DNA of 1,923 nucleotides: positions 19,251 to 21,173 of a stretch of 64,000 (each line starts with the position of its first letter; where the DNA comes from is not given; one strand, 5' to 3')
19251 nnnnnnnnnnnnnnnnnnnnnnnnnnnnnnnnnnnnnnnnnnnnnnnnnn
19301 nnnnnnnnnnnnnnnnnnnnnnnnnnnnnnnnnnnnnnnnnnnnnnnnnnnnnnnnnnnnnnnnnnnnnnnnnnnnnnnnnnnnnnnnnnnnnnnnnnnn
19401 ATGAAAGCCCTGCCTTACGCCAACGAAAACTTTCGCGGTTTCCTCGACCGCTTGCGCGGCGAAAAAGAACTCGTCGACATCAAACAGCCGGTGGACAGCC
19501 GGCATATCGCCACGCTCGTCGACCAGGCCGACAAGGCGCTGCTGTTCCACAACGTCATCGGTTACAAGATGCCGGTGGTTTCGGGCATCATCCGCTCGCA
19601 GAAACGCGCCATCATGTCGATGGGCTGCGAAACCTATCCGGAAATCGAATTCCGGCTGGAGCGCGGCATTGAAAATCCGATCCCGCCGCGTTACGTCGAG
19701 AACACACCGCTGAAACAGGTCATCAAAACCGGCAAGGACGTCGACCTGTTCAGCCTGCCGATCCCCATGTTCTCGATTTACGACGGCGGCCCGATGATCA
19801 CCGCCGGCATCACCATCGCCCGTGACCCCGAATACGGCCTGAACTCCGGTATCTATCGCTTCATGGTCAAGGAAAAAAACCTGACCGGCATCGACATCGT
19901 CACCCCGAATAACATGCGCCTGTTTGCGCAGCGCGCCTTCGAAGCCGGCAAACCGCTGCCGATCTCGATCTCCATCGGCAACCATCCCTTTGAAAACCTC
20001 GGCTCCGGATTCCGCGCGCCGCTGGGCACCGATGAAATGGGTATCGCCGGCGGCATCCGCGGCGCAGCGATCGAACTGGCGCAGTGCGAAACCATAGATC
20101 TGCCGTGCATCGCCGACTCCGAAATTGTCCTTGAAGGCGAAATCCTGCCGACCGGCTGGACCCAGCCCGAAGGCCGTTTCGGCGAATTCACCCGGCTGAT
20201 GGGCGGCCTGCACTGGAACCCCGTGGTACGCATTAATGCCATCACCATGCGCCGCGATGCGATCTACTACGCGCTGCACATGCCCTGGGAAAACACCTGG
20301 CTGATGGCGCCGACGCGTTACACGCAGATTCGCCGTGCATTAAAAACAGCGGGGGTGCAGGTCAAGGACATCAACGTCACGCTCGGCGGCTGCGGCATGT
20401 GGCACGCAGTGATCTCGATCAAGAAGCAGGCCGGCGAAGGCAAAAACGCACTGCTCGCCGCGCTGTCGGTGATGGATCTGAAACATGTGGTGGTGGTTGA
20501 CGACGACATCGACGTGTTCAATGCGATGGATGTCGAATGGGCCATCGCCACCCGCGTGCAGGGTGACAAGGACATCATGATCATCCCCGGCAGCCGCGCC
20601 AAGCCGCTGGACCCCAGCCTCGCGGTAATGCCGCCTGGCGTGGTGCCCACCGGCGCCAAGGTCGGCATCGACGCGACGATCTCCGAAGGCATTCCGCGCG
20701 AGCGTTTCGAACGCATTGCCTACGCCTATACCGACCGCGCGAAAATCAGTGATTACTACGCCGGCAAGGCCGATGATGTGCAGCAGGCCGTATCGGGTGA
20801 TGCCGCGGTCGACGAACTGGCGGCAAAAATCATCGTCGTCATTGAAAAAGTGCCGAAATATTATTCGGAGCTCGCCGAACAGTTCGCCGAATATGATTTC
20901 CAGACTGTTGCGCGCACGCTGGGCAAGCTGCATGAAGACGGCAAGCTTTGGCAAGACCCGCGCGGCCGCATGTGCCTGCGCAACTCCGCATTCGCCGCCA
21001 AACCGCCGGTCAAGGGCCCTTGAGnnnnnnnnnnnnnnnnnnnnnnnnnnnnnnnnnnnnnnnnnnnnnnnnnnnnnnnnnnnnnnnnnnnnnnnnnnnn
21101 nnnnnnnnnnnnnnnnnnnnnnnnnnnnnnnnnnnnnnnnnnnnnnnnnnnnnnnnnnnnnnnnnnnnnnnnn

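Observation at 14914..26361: ubiX and a UbiD-family decarboxylase embedded inside an ABC-transporter operon alongside a CoA ligase and thioesterase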

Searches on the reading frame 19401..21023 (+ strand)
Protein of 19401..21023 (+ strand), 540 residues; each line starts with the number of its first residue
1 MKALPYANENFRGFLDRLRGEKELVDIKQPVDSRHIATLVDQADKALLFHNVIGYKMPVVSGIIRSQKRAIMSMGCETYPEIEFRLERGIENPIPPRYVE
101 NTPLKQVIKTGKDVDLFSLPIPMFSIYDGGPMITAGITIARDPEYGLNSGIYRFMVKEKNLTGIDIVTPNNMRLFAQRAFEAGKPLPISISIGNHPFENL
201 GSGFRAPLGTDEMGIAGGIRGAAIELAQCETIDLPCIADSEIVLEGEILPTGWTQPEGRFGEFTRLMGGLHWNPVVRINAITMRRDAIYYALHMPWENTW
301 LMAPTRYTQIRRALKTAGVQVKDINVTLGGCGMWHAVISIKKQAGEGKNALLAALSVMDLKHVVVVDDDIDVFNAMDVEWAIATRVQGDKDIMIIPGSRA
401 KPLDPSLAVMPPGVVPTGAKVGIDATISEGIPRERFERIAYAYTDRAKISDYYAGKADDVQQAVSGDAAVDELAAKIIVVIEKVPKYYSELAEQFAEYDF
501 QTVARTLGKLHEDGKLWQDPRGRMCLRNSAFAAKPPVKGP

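Call 4: search_protein_families(library=pfam, proteins=[window:19401-21023:+])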
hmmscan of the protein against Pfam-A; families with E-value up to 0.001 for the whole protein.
window:19401-21023:+ (540 aa): 3 families
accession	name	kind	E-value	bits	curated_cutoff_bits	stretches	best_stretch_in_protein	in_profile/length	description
PF01977.22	UbiD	-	1.6e-52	178.1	23.3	1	101-292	7-201/206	3-octaprenyl-4-hydroxybenzoate carboxy-lyase Rift-related domain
PF20696.2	UbiD_C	-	7.2e-30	104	24.2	1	300-425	2-127/127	3-octaprenyl-4-hydroxybenzoate carboxy-lyase C-terminal domain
PF20695.2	UbiD_N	-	3e-10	40.5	24.3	1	15-82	1-74/78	3-octaprenyl-4-hydroxybenzoate carboxy-lyase N-terminal domain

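Call 11: search_solved_structures(query=window:19401-21023:+, max_evalue=0.001)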
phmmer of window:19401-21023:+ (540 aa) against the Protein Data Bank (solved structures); distinct sequences matched with E-value up to 0.001: 40.
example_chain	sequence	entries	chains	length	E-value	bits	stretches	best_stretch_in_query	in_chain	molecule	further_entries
6h6v_A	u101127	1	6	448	6.1e-80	272.6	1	10-453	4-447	3-polyprenyl-4-hydroxybenzoate decarboxylase and related decarboxylases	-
6h6x_B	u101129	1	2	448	1.1e-77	265.2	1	10-453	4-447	3-polyprenyl-4-hydroxybenzoate decarboxylase and related decarboxylases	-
5o3m_A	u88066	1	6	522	5.7e-53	183.6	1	44-455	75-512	Protocatechuate decarboxylase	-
7p9q_A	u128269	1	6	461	7.1e-50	173.4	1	12-448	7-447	AnInD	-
5ny5_A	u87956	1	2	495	1.7e-49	172.1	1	43-442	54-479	3,4-dihydroxybenzoate decarboxylase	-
5o3n_A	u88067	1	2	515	1.9e-49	172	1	43-442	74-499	3,4-dihydroxybenzoate decarboxylase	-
7ae4_A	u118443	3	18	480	1.3e-42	149.3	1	10-427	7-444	Phenolic acid decarboxylase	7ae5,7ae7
2idb_A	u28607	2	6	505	1.7e-42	149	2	94-427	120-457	3-octaprenyl-4-hydroxybenzoate carboxy-lyase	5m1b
5m1c_A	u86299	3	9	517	1.9e-42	148.9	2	94-427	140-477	3-octaprenyl-4-hydroxybenzoate carboxy-lyase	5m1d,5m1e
7ney_A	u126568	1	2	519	1.5e-35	126.1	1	10-393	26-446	Ferulic acid decarboxylase 1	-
7nf0_A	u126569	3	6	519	3.4e-35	124.9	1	10-392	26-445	Ferulic acid decarboxylase 1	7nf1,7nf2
6r2z_A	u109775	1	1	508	1.7e-33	119.3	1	7-426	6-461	Ferulic acid decarboxylase 1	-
8oed_A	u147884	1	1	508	1.8e-33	119.2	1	7-426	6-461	Ferulic acid decarboxylase 1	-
4za4_A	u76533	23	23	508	2.3e-33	118.9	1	7-426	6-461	Fdc1 | Putative uncharacterized protein An03g06590 | A niger Fdc1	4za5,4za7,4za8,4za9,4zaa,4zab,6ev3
6tib_AAA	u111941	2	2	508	2.5e-33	118.8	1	7-426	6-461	Ferulic acid decarboxylase 1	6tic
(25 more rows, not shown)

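Call 12: search_protein_families(library=ncbifam, proteins=[window:19401-21023:+])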
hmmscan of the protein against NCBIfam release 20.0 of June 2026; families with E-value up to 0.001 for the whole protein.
window:19401-21023:+ (540 aa): 7 families
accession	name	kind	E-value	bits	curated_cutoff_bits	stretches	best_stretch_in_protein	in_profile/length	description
TIGR00148.1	TIGR00148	subfamily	1.2e-92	310.9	244.85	1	11-426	1-436/438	UbiD family decarboxylase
NF041204.1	VdcC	exception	1.8e-75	254.2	650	1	9-428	2-438/467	non-oxidative hydroxyarylic acid decarboxylases subunit C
TIGR03701.1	mena_SCO4490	equivalog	1.3e-54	185.6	495.9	2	94-398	107-417/433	menaquinone biosynthesis decarboxylase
NF008175.0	PRK10922.1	equivalog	7.9e-44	150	788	2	94-427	120-457/497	4-hydroxy-3-polyprenylbenzoate decarboxylase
TIGR02724.1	phenyl_P_beta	equivalog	1.1e-32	113.1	468.95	1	32-428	28-442/472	phenylphosphate carboxylase subunit beta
NF041219.1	BagN_FevL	exception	7.5e-28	97.3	1000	1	92-387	119-433/502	bagremycin/ferroverdin biosynthesis UbiD family decarboxylase BagN/FevL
TIGR02723.1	phenyl_P_alpha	equivalog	1e-26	93.6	564.6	1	12-397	11-415/485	phenylphosphate carboxylase subunit alpha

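Call 13: find_homologous_proteins(query=window:19401-21023:+, max_evalue=1e-20)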
Query window:19401-21023:+ (540 aa): 5344 proteins with E <= 1e-20 among 8000 candidates; the best 120 are listed.
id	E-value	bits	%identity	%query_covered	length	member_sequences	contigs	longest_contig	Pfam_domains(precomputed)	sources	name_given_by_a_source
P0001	0.0e+0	1194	96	100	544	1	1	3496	PF20696.3,PF01977.23,PF20695.3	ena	-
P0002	0.0e+0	1191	96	100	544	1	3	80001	PF20696.3,PF01977.23,PF20695.3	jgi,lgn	-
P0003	0.0e+0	1187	96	100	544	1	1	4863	PF20696.3,PF01977.23,PF20695.3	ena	-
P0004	0.0e+0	1187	96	100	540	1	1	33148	PF20696.3,PF01977.23,PF20695.3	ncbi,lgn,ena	-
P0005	0.0e+0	1186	96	100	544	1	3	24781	PF20696.3,PF01977.23,PF20695.3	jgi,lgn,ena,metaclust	jgi:2,5-furandicarboxylate decarboxylase 1|metaclust:\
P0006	0.0e+0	1186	95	100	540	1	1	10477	PF20696.3,PF01977.23,PF20695.3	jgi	-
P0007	0.0e+0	1186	96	100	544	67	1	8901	PF20696.3,PF01977.23,PF20695.3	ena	-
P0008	0.0e+0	1185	96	100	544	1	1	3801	PF20696.3,PF01977.23,PF20695.3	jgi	jgi:2,5-furandicarboxylate decarboxylase 1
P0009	0.0e+0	1184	96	100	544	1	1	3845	PF20696.3,PF01977.23,PF20695.3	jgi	jgi:2,5-furandicarboxylate decarboxylase 1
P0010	0.0e+0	1184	95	100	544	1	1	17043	PF20696.3,PF01977.23,PF20695.3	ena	-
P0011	0.0e+0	1184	96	100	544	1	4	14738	PF20696.3,PF01977.23,PF20695.3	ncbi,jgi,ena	jgi:2,5-furandicarboxylate decarboxylase 1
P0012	0.0e+0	1184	95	100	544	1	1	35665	PF20696.3,PF01977.23,PF20695.3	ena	-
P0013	0.0e+0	1183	96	100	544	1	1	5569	PF20696.3,PF01977.23,PF20695.3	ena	-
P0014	0.0e+0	1183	96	100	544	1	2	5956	PF20696.3,PF01977.23,PF20695.3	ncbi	-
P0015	0.0e+0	1183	95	100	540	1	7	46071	PF20696.3,PF01977.23,PF20695.3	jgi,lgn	jgi:2,5-furandicarboxylate decarboxylase 1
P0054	0.0e+0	1093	87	100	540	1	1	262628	PF20696.3,PF01977.23,PF20695.3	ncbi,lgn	-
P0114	2.6e-288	975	79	99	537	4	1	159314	PF20696.3,PF01977.23,PF20695.3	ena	-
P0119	5.1e-288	974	79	99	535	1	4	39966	PF20696.3,PF01977.23,PF20695.3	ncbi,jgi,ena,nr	ncbi:MAG: carboxylyase [Betaproteobacteria bacterium RIFCSPLOWO2_12_FULL_62_58]|nr:MAG: carboxylyase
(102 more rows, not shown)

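Call 14: find_encoding_contigs(protein=P0054, flank=10000, max_places=2)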
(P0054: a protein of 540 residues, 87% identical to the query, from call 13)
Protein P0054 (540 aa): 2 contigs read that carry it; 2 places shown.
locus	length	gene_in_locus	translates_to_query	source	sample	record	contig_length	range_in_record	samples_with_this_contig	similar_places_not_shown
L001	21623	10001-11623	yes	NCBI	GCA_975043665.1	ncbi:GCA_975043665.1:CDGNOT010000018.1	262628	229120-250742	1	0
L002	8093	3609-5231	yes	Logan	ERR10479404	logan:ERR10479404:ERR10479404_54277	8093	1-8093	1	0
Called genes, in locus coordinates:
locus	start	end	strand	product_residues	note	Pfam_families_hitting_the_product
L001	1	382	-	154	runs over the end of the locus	PF07331:TctB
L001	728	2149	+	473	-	PF01565:FAD_binding_4, PF02913:FAD-oxidase_C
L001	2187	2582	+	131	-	PF01641:SelR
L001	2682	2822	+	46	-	-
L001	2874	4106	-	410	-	PF07690:MFS_1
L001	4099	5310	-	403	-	PF07690:MFS_1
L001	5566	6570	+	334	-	PF08240:ADH_N, PF00107:ADH_zinc_N, PF13602:ADH_zinc_N_2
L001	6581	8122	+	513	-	PF00501:AMP-binding, PF13193:AMP-binding_C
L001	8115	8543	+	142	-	PF20789:4HBT_3C, PF13622:4HBT_3 (weak), PF03061:4HBT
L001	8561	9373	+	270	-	PF00528:BPD_transp_1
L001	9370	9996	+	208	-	PF02441:Flavoprotein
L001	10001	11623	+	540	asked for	PF20695:UbiD_N, PF01977:UbiD, PF20696:UbiD_C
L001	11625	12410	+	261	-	PF00005:ABC_tran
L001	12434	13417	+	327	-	PF13379:NMT1_2 (weak), PF09084:NMT1, PF12974:Phosphonate-bd, PF16868:NMT1_3 (weak), PF02621:VitK2_biosynth (faint)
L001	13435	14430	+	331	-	PF02826:2-Hacid_dh_C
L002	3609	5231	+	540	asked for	PF20695:UbiD_N, PF01977:UbiD, PF20696:UbiD_C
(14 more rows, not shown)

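Call 15: find_encoding_contigs(protein=P0114, flank=10000, max_places=2)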
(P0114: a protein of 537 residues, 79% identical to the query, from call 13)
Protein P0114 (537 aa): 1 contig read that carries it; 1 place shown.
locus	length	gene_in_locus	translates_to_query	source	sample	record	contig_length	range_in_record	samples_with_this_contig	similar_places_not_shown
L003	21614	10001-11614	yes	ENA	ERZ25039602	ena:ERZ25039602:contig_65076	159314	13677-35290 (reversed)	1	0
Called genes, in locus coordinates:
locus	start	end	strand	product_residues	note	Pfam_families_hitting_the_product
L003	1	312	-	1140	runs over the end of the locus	PF00690:Cation_ATPase_N, PF12710:HAD (faint), PF00122:E1-E2_ATPase, PF13246:Cation_ATPase, PF00702:Hydrolase, PF00689:Cation_ATPase_C, PF00582:Usp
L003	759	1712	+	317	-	PF00126:HTH_1, PF03466:LysR_substrate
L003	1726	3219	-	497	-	PF00370:FGGY_N, PF02782:FGGY_C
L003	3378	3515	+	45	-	-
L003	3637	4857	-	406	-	PF07690:MFS_1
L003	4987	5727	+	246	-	PF00392:GntR, PF07729:FCD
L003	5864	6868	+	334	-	PF08240:ADH_N, PF00107:ADH_zinc_N, PF13602:ADH_zinc_N_2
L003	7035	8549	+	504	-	PF00501:AMP-binding, PF13193:AMP-binding_C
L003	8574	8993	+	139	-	PF20789:4HBT_3C (weak), PF13622:4HBT_3 (weak), PF03061:4HBT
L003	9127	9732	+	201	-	PF02441:Flavoprotein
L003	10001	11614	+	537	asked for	PF20695:UbiD_N, PF01977:UbiD, PF20696:UbiD_C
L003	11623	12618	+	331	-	PF02826:2-Hacid_dh_C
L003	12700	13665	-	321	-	PF03401:TctC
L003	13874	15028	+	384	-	PF08442:ATP-grasp_2, PF13549:ATP-grasp_5 (faint), PF00549:Ligase_CoA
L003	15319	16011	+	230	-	PF13607:Succ_CoA_lig, PF00549:Ligase_CoA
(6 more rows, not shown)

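Call 17: search_solved_structures(query=window:19401-21023:+, max_evalue=1e-40, show_alignments=1)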
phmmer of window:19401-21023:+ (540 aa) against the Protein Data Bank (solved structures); distinct sequences matched with E-value up to 1e-40: 9.
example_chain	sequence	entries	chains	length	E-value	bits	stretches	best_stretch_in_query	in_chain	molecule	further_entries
6h6v_A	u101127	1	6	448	6.1e-80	272.6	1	10-453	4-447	3-polyprenyl-4-hydroxybenzoate decarboxylase and related decarboxylases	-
6h6x_B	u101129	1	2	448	1.1e-77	265.2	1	10-453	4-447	3-polyprenyl-4-hydroxybenzoate decarboxylase and related decarboxylases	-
5o3m_A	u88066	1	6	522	5.7e-53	183.6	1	44-455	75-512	Protocatechuate decarboxylase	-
7p9q_A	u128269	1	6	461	7.1e-50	173.4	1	12-448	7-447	AnInD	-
5ny5_A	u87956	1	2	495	1.7e-49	172.1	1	43-442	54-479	3,4-dihydroxybenzoate decarboxylase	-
5o3n_A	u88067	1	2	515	1.9e-49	172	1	43-442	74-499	3,4-dihydroxybenzoate decarboxylase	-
7ae4_A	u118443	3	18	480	1.3e-42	149.3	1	10-427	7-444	Phenolic acid decarboxylase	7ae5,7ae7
2idb_A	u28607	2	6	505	1.7e-42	149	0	94-427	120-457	3-octaprenyl-4-hydroxybenzoate carboxy-lyase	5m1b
5m1c_A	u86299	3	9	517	1.9e-42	148.9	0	94-427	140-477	3-octaprenyl-4-hydroxybenzoate carboxy-lyase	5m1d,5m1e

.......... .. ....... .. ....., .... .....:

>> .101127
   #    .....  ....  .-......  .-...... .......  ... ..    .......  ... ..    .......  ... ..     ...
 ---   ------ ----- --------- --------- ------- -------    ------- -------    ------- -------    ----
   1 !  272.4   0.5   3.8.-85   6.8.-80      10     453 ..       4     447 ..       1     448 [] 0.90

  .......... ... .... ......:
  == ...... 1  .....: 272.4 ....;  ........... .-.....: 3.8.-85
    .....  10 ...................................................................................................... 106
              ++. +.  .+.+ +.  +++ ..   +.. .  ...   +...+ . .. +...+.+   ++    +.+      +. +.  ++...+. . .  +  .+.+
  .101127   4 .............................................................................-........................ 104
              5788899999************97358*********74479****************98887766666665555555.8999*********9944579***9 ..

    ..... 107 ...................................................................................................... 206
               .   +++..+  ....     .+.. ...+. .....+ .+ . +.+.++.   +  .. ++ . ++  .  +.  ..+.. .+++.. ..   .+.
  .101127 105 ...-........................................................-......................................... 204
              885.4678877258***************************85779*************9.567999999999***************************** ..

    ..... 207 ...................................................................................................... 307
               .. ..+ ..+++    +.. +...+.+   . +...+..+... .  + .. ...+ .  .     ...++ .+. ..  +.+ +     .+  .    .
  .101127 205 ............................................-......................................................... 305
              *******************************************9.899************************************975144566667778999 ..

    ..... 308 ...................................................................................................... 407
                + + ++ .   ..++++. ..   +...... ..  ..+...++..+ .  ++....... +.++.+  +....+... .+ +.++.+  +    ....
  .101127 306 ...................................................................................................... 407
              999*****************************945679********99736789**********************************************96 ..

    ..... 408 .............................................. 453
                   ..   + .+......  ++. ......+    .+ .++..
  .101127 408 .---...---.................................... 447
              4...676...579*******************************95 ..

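Call 22: find_encoding_contigs(protein=P0119, flank=10000, max_places=2)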
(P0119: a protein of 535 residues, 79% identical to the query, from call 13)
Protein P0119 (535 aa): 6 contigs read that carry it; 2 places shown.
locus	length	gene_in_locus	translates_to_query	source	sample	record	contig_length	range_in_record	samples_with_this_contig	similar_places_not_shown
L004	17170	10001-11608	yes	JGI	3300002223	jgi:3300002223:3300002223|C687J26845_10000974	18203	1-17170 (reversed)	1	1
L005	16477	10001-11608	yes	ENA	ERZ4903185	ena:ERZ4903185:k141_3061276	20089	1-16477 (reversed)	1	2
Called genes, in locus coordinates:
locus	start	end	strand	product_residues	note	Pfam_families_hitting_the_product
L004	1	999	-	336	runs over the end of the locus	PF00248:Aldo_ket_red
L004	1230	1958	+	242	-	PF00392:GntR, PF07729:FCD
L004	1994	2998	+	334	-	PF08240:ADH_N, PF00107:ADH_zinc_N, PF13602:ADH_zinc_N_2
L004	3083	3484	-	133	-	PF01850:PIN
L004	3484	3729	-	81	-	PF02604:PhdYeFM_antitox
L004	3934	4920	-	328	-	PF03401:TctC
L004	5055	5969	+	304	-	PF00126:HTH_1, PF03466:LysR_substrate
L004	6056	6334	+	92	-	PF05015:HigB-like_toxin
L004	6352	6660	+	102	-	PF01381:HTH_3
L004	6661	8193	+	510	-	PF00501:AMP-binding, PF13193:AMP-binding_C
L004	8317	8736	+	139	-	PF20789:4HBT_3C (weak), PF13622:4HBT_3 (weak), PF03061:4HBT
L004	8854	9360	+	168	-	-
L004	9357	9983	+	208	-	PF02441:Flavoprotein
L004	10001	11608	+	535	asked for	PF20695:UbiD_N, PF01977:UbiD, PF20696:UbiD_C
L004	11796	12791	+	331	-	PF02826:2-Hacid_dh_C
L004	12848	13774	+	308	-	PF13468:Glyoxalase_3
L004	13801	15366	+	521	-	PF00890:FAD_binding_2, PF01266:DAO (weak), PF03486:HI0933_like (faint), PF07992:Pyr_redox_2 (faint), PF12831:FAD_oxidored (weak)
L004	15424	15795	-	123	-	PF05635:23S_rRNA_IVP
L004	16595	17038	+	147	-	-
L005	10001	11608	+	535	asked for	PF20695:UbiD_N, PF01977:UbiD, PF20696:UbiD_C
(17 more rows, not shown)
